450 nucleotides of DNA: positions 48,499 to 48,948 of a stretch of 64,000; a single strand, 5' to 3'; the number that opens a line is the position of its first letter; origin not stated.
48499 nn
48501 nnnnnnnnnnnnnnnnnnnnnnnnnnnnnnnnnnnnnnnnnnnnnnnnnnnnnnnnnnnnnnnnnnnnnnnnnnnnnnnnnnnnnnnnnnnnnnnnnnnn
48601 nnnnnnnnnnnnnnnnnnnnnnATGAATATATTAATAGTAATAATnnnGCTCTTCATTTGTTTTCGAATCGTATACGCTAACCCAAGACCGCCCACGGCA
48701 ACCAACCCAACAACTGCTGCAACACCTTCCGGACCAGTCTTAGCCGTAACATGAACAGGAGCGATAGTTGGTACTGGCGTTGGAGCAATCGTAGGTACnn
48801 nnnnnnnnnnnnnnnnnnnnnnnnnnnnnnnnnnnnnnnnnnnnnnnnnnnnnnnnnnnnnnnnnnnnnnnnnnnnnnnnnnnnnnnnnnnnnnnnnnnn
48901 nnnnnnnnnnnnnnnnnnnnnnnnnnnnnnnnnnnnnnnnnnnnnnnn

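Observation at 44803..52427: Duplicated surface-protein cassettes with a conserved C-terminal VTAKTG-hydrophobic-RK motif (candidate non-canonical sorting signal)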

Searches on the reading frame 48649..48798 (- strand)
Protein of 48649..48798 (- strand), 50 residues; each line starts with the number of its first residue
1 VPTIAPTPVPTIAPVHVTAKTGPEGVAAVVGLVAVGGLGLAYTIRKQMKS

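Call 27: find_homologous_proteins(query=A1, max_evalue=10)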
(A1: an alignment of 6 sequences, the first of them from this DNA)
Query A1 (6 sequences) (48 aa, profile of the alignment): 1 proteins with E <= 10 among 613 candidates.
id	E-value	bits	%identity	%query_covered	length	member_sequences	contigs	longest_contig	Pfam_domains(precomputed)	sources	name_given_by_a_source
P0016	2.1e-10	58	49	81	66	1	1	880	-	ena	-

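Call 42: search_protein_families(library=ncbifam, proteins=[window:48649-48798:-], max_evalue=10)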
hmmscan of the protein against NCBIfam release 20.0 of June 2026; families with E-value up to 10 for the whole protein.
seq(50 aa): 0 families

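Call 46: find_related_loci(query=A4, collection=metagenome_contigs, flank=10000)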
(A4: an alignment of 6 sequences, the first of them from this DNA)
Query A4 (43 aa) in metagenome_contigs; peptide patterns used: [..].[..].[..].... (x = any residue, [..] = any of these).
600 stretches matched a pattern (row limit reached: there are more); 3 encode a relative of the query (tblastn E <= 1e-3); 3 distinct loci.
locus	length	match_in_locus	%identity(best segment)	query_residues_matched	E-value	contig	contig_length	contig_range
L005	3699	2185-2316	59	1-41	7e-11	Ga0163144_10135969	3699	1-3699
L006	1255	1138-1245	53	7-42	4e-9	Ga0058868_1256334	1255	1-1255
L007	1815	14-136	54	3-41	3e-8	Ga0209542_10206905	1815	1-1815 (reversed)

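Call 50: search_protein_families(library=pfam, proteins=[L005:2401-3258:-, L005:119-625:+, L005:647-1123:+, L005:1339-2337:+], max_evalue=0.1)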
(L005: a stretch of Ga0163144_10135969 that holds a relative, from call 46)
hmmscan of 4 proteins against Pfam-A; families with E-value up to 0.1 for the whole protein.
L005:2401-3258:- (285 aa): 1 family
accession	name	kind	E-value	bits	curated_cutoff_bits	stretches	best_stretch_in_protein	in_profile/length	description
PF04203.18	Sortase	-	2.4e-19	69.7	26.6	1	142-275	1-124/125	Sortase domain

L005:119-625:+ (168 aa): 0 families

L005:647-1123:+ (158 aa): 1 family
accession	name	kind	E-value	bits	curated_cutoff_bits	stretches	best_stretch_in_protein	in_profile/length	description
PF02369.22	Big_1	-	0.019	15.5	34.9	1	81-136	29-85/93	Bacterial Ig-like domain (group 1)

L005:1339-2337:+ (332 aa): 0 families

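Call 51: search_protein_families(library=ncbifam, proteins=[L005:2401-3258:-], max_evalue=0.1)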
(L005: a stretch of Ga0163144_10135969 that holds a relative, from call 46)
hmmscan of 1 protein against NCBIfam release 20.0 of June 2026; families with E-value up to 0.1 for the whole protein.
L005:2401-3258:- (285 aa): 7 families
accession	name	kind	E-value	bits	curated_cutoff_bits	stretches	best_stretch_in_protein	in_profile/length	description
NF033747.1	class_E_sortase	subfamily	2.4e-13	50.4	160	1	137-280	69-210/211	class E sortase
NF033745.1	class_C_sortase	subfamily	1.2e-10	41.5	160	1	139-274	93-219/220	class C sortase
NF058671.1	sortase_SrtD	exception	1.4e-09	37.9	140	1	136-272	61-184/187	class D sortase, LPxTATN-specific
TIGR01076.1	sortase_fam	subfamily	1.5e-09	37.8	39.35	1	142-274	3-126/136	sortase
NF033746.1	class_D_sortase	subfamily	2.4e-08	33.9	165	1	140-274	11-132/135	class D sortase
NF033748.1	class_F_sortase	subfamily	2.8e-06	27.1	166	1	135-259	7-133/155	class F sortase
TIGR03784.1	marine_sortase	equivalog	0.041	13.5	158.25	1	171-266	77-163/174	class GN sortase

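Call 53: find_homologous_proteins(query=L005:2401-3258:-, max_evalue=0.00001)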
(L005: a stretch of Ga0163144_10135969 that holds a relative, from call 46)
Query L005:2401-3258:- (285 aa): 238 proteins with E <= 0.00001 among 777 candidates; the best 120 are listed.
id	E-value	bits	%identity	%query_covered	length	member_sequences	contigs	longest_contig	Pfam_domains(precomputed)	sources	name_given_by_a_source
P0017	2.7e-165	567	100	88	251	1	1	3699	PF04203.19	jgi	-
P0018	1.5e-118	413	72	86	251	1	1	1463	PF04203.19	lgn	-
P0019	6.7e-109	382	72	80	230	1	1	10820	PF04203.19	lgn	-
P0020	1.1e-106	374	67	87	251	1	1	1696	PF04203.19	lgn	-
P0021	1.5e-104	367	65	87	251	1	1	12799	PF04203.19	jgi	jgi:LPXTG-site transpeptidase (sortase) family protein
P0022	1.1e-101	358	71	72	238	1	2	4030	PF04203.19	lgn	-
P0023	2.9e-101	356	64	87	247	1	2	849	PF04203.19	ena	-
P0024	4.3e-101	356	65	85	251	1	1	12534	PF04203.19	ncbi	-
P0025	7.3e-100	352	64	87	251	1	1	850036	PF04203.19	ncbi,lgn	-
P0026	2.1e-99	350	66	75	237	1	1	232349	PF04203.19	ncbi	-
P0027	3.9e-99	349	67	79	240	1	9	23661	PF04203.19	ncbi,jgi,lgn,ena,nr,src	ncbi:MAG TPA: class E sortase [Candidatus Andersenbacteria bacterium]|nr:class E sortase [Candidatus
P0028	6.5e-99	349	63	87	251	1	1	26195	PF04203.19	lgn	-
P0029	3.5e-98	346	64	81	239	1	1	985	PF04203.19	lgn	-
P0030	3.1e-96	340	62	87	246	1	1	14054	PF04203.19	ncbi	-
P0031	4.2e-96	340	62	87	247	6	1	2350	PF04203.19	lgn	-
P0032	4.2e-96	340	67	74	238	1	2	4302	PF04203.19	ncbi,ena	ncbi:MAG: class E sortase [Patescibacteria group bacterium]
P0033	7.6e-95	335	63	85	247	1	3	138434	PF04203.19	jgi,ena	jgi:LPXTG-site transpeptidase (sortase) family protein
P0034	9.3e-95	335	67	72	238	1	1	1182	PF04203.19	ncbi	-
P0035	7.7e-94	332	61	79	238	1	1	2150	PF04203.19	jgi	jgi:LPXTG-site transpeptidase (sortase) family protein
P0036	1.1e-93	332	63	75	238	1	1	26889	PF04203.19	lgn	-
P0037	5.0e-92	326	62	80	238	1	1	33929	PF04203.19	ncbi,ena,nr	ncbi:MAG: sortase [bacterium]|nr:sortase [bacterium]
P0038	3.1e-91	324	60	87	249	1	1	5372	PF04203.19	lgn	-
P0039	6.4e-91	323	62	79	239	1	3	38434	PF04203.19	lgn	-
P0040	7.5e-91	322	60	85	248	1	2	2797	PF04203.19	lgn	-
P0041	9.0e-91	322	60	87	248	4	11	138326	PF04203.19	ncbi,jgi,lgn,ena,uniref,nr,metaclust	ncbi:MAG: hypothetical protein A3C02_04425 [Candidatus Andersenbacteria bacterium RIFCSPHIGHO2_02_FU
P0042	1.2e-90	322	59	87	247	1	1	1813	PF04203.19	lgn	-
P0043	4.6e-90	320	59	87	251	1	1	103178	PF04203.19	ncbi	-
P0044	7.0e-90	319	62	79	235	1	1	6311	PF04203.19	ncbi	-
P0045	7.0e-90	319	59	87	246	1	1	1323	PF04203.19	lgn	-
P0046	1.0e-89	319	61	81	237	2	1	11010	PF04203.19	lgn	-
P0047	1.6e-89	318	59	82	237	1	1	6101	PF04203.19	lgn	-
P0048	2.4e-89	317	59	87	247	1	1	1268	PF04203.19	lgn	-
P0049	1.3e-88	315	58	85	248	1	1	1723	PF04203.19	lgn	-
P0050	1.7e-88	315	57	86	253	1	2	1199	PF04203.19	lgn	-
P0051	7.4e-88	312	59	81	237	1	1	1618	PF04203.19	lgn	-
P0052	1.3e-87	312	58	87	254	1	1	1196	PF04203.19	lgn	-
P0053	3.8e-87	310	63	79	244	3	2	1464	PF04203.19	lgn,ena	-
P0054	1.7e-86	308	57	87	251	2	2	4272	PF04203.19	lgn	-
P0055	2.0e-86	308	58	85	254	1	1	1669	PF04203.19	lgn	-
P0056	2.7e-86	307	57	87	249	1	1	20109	PF04203.19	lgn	-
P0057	3.1e-86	307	58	87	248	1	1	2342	PF04203.19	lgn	-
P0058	5.1e-86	306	56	87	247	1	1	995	PF04203.19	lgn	-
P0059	6.9e-84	299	56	87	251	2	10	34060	PF04203.19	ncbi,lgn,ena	-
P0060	8.5e-78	279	55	80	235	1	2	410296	PF04203.19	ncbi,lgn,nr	ncbi:MAG TPA: class E sortase [Candidatus Andersenbacteria bacterium]|nr:class E sortase [Candidatus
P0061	3.8e-77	277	54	86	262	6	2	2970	PF04203.19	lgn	-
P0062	4.5e-76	274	56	79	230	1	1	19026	PF04203.19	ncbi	-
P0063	3.1e-73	264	48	86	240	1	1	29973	PF04203.19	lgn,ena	-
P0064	3.6e-73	264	55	79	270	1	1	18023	PF04203.19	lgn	-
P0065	9.6e-73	263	52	85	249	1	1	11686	PF04203.19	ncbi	-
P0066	8.2e-72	260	54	79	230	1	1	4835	PF04203.19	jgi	jgi:LPXTG-site transpeptidase (sortase) family protein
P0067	2.2e-71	258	52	83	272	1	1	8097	PF04203.19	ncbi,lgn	ncbi:MAG: class E sortase [Candidatus Andersenbacteria bacterium]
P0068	3.6e-71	258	52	82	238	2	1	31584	PF04203.19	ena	-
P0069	3.7e-71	258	50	91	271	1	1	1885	PF04203.19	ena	-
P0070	5.8e-71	257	50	85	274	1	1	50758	PF04203.19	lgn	-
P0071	7.4e-71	257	58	75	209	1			PF04203.19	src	-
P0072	7.9e-71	257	72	53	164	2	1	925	PF04203.19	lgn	-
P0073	3.1e-70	255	51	82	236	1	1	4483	PF04203.19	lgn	-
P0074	4.0e-70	254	50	93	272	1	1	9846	PF04203.19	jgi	-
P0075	7.5e-70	253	51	82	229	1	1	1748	PF04203.19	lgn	-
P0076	1.7e-69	252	50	79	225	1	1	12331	PF04203.19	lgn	-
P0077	1.8e-69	252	51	84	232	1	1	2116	PF04203.19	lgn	-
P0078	2.3e-69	252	52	80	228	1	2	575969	PF04203.19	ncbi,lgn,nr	ncbi:MAG: class E sortase [Candidatus Andersenbacteria bacterium]|nr:class E sortase [Candidatus And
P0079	3.7e-69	251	51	80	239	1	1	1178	PF04203.19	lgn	-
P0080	4.4e-69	251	49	81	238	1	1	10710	PF04203.19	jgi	jgi:LPXTG-site transpeptidase (sortase) family protein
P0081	4.5e-69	251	49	84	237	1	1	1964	PF04203.19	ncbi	ncbi:MAG: sortase [Acidobacteriota bacterium]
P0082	8.6e-69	250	54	76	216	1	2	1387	PF04203.19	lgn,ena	-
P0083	1.4e-68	249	50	80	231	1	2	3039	PF04203.19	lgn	-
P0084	1.6e-68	249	55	70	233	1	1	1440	PF04203.19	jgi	jgi:LPXTG-site transpeptidase (sortase) family protein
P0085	2.0e-68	249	50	79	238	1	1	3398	PF04203.19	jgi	jgi:LPXTG-site transpeptidase (sortase) family protein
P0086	2.3e-68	249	53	79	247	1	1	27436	PF04203.19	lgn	-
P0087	3.0e-68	248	54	81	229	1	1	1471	PF04203.19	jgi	jgi:LPXTG-site transpeptidase (sortase) family protein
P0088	3.5e-68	248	52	79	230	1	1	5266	PF04203.19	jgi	jgi:LPXTG-site transpeptidase (sortase) family protein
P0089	3.7e-68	248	52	79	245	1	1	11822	PF04203.19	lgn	-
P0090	6.0e-68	247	52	80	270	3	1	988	PF04203.19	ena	-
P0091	6.2e-68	247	64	55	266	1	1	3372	PF04203.19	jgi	-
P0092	7.3e-68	247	51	80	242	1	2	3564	PF04203.19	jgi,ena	-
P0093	1.1e-67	246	50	79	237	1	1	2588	PF04203.19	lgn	-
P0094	2.1e-67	245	49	83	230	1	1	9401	PF04203.19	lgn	-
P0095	2.1e-67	245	52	79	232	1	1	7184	PF04203.19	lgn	-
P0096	2.2e-67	245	52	81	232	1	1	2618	PF04203.19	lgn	-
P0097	2.4e-67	245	48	81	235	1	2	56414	PF04203.19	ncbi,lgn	-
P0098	2.7e-67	245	51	79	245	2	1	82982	PF04203.19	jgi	-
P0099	3.2e-67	245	51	81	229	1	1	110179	PF04203.19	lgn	-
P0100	3.3e-67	245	51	81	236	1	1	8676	PF04203.19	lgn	-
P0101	3.3e-67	245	48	82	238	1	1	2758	PF04203.19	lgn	-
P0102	3.4e-67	245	51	80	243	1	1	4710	PF04203.19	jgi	-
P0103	4.3e-67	244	49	81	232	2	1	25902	PF04203.19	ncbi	ncbi:MAG: class E sortase [Candidatus Andersenbacteria bacterium]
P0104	4.4e-67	244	50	81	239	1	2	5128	PF04203.19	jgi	jgi:LPXTG-site transpeptidase (sortase) family protein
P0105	6.5e-67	244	53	77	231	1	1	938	PF04203.19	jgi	-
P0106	8.6e-67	243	52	80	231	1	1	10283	PF04203.19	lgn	-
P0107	1.1e-66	243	50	80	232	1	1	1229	PF04203.19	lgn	-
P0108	1.1e-66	243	51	80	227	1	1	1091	PF04203.19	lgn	-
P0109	1.2e-66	243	51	81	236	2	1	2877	PF04203.19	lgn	-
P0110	1.2e-66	243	48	80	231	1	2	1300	PF04203.19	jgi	-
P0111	1.6e-66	242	50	81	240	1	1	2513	PF04203.19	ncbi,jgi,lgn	-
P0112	2.2e-66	242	49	80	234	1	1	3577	PF04203.19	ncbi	-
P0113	2.4e-66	242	54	81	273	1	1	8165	PF04203.19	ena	-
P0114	2.7e-66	242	49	83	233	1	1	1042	PF04203.19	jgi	jgi:LPXTG-site transpeptidase (sortase) family protein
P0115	2.8e-66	242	51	74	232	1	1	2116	PF04203.19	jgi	jgi:LPXTG-site transpeptidase (sortase) family protein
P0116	3.1e-66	241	49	79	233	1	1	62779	PF04203.19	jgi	jgi:LPXTG-site transpeptidase (sortase) family protein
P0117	3.2e-66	241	52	80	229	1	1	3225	PF04203.19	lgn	-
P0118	4.9e-66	241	51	80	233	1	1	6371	PF04203.19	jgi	jgi:LPXTG-site transpeptidase (sortase) family protein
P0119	7.1e-66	240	57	65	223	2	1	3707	PF04203.19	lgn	-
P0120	7.1e-66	240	51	81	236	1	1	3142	PF04203.19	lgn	-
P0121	1.1e-65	240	56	65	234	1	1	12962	PF04203.19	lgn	-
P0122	1.2e-65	240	51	80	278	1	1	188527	PF04203.19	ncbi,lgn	ncbi:MAG: class E sortase [Candidatus Andersenbacteria bacterium]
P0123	1.4e-65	239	49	81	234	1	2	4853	PF04203.19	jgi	jgi:LPXTG-site transpeptidase (sortase) family protein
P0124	1.5e-65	239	48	81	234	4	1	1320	PF04203.19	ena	-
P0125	1.7e-65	239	48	84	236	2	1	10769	PF04203.19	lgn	-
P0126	1.7e-65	239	53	72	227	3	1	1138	PF04203.19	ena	-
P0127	1.7e-65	239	49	79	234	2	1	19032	PF04203.19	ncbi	-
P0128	2.8e-65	238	51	79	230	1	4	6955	PF04203.19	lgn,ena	-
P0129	2.9e-65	238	53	70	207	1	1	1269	PF04203.19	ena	-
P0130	3.0e-65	238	50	81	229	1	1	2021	PF04203.19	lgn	-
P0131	3.7e-65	238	55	64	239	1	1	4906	PF04203.19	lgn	-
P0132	4.6e-65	238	49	82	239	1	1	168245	PF04203.19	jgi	jgi:LPXTG-site transpeptidase (sortase) family protein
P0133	4.7e-65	238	47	81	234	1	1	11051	PF04203.19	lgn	-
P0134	5.5e-65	237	48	81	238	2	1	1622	PF04203.19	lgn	-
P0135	5.9e-65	237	50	81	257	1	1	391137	PF04203.19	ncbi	-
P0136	8.9e-65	237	47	84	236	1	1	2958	PF04203.19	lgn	-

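Call 54: find_encoding_contigs(protein=P0025, flank=10000, max_places=2)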
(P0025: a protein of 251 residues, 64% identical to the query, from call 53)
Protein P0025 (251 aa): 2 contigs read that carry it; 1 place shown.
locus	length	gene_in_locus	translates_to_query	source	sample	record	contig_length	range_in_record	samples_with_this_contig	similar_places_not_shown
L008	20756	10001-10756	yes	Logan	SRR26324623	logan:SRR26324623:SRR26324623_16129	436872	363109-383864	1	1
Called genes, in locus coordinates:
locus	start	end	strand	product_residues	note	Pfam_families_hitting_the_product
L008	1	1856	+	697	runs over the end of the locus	-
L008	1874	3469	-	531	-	PF07728:AAA_5 (faint), PF07724:AAA_2 (weak), PF10431:ClpB_D2-small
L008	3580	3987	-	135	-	PF16320:Ribosomal_L12_N, PF00542:Ribosomal_L12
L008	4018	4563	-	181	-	PF00466:Ribosomal_L10, PF27436:RL10_C (weak)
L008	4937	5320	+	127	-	-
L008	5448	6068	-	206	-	PF13563:2_5_RNA_ligase2 (weak), PF06299:DUF1045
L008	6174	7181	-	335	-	PF02618:YceG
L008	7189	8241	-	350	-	PF00483:NTP_transferase, PF12804:NTP_transf_3 (weak), PF22640:ManC_GMP_beta-helix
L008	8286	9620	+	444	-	PF00188:CAP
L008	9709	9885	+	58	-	-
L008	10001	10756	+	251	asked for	PF04203:Sortase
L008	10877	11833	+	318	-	PF12706:Lactamase_B_2 (weak)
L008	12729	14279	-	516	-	-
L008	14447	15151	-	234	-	-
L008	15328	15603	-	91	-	PF07866:DUF1653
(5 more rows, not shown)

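Call 55: find_encoding_contigs(protein=P0019, flank=10000, max_places=2)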
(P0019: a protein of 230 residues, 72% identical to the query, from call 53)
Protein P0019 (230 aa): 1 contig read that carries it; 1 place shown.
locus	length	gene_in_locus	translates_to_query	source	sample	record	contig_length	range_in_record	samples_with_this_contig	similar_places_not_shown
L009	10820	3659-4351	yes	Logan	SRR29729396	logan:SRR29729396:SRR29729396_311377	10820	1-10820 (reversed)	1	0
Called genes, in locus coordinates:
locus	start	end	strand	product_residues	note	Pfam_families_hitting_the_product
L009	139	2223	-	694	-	-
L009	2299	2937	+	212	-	-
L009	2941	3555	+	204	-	PF09997:DUF2238 (weak)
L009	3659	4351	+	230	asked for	PF04203:Sortase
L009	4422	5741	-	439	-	-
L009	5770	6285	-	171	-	-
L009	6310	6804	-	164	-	-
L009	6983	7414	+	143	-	PF02381:MraZ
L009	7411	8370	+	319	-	PF01209:Ubie_methyltran (faint), PF01795:Methyltransf_5, PF13649:Methyltransf_25 (weak)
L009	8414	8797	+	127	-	-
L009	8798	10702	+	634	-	PF03717:PBP_dimer, PF00905:Transpeptidase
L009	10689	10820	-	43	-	?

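Call 56: find_encoding_contigs(protein=P0026, flank=10000, max_places=2)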
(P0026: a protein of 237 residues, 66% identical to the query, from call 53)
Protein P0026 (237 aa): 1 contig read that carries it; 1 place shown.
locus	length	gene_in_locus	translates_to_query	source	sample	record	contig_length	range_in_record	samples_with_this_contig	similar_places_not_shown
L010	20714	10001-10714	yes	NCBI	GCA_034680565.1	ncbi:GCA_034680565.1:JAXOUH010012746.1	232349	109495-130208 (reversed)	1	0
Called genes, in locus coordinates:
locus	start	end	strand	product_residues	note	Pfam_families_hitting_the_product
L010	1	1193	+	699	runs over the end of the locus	-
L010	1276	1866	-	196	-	-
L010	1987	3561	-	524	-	PF07724:AAA_2 (weak), PF10431:ClpB_D2-small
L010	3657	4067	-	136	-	PF16320:Ribosomal_L12_N, PF00542:Ribosomal_L12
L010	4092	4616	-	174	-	PF00466:Ribosomal_L10, PF27436:RL10_C (weak)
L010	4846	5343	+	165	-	-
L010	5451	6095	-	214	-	PF06299:DUF1045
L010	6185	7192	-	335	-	PF02618:YceG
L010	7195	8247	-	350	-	PF00483:NTP_transferase, PF12804:NTP_transf_3 (weak), PF22640:ManC_GMP_beta-helix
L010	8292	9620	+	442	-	PF00188:CAP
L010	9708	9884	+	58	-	-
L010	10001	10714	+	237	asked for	PF04203:Sortase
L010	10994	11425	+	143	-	-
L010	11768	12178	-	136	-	PF05014:Nuc_deoxyrib_tr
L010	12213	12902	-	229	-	PF13384:HTH_23 (faint)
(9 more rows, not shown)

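Call 62: search_solved_structures(query=L005:2401-3258:-, max_evalue=0.001, show_alignments=3)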
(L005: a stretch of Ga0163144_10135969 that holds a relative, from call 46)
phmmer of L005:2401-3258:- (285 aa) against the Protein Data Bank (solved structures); distinct sequences matched with E-value up to 0.001: 14.
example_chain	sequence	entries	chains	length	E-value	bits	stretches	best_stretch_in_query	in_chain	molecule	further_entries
24rr_A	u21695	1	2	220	3.4e-06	29.6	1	115-273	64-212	Ebp pilus assembly class C sortase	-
3rcc_A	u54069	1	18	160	2e-05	27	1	142-277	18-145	Sortase SrtA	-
7s56_A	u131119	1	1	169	2.5e-05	26.7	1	142-277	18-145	Class A sortase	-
7cg9_A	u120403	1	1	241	3e-05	26.4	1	142-272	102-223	Class C sortase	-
6ixz_A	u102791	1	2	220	5.8e-05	25.5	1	140-280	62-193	Sortase family protein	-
7d6p_A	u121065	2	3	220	7.1e-05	25.2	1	140-280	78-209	Sortase family protein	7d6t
7s54_A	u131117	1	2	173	0.00022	23.6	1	142-277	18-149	Class A sortase, sortase A chimera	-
9m4u_B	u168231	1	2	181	0.00026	23.4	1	170-280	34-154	Peptidase C60, sortase A and B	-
9iok_A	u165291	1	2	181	0.00028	23.3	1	170-280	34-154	Peptidase C60, sortase A and B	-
8gmx_A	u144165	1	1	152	0.00031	23.1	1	143-283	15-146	Class C sortase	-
9m5i_B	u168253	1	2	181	0.00068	22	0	173-280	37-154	Peptidase C60, sortase A and B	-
9iv0_A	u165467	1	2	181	0.0007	21.9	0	174-280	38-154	Peptidase C60, sortase A and B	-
4tqx_A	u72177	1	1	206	0.00077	21.8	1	142-273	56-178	Sortase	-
2w1k_A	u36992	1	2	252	0.00084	21.7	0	202-275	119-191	PUTATIVE SORTASE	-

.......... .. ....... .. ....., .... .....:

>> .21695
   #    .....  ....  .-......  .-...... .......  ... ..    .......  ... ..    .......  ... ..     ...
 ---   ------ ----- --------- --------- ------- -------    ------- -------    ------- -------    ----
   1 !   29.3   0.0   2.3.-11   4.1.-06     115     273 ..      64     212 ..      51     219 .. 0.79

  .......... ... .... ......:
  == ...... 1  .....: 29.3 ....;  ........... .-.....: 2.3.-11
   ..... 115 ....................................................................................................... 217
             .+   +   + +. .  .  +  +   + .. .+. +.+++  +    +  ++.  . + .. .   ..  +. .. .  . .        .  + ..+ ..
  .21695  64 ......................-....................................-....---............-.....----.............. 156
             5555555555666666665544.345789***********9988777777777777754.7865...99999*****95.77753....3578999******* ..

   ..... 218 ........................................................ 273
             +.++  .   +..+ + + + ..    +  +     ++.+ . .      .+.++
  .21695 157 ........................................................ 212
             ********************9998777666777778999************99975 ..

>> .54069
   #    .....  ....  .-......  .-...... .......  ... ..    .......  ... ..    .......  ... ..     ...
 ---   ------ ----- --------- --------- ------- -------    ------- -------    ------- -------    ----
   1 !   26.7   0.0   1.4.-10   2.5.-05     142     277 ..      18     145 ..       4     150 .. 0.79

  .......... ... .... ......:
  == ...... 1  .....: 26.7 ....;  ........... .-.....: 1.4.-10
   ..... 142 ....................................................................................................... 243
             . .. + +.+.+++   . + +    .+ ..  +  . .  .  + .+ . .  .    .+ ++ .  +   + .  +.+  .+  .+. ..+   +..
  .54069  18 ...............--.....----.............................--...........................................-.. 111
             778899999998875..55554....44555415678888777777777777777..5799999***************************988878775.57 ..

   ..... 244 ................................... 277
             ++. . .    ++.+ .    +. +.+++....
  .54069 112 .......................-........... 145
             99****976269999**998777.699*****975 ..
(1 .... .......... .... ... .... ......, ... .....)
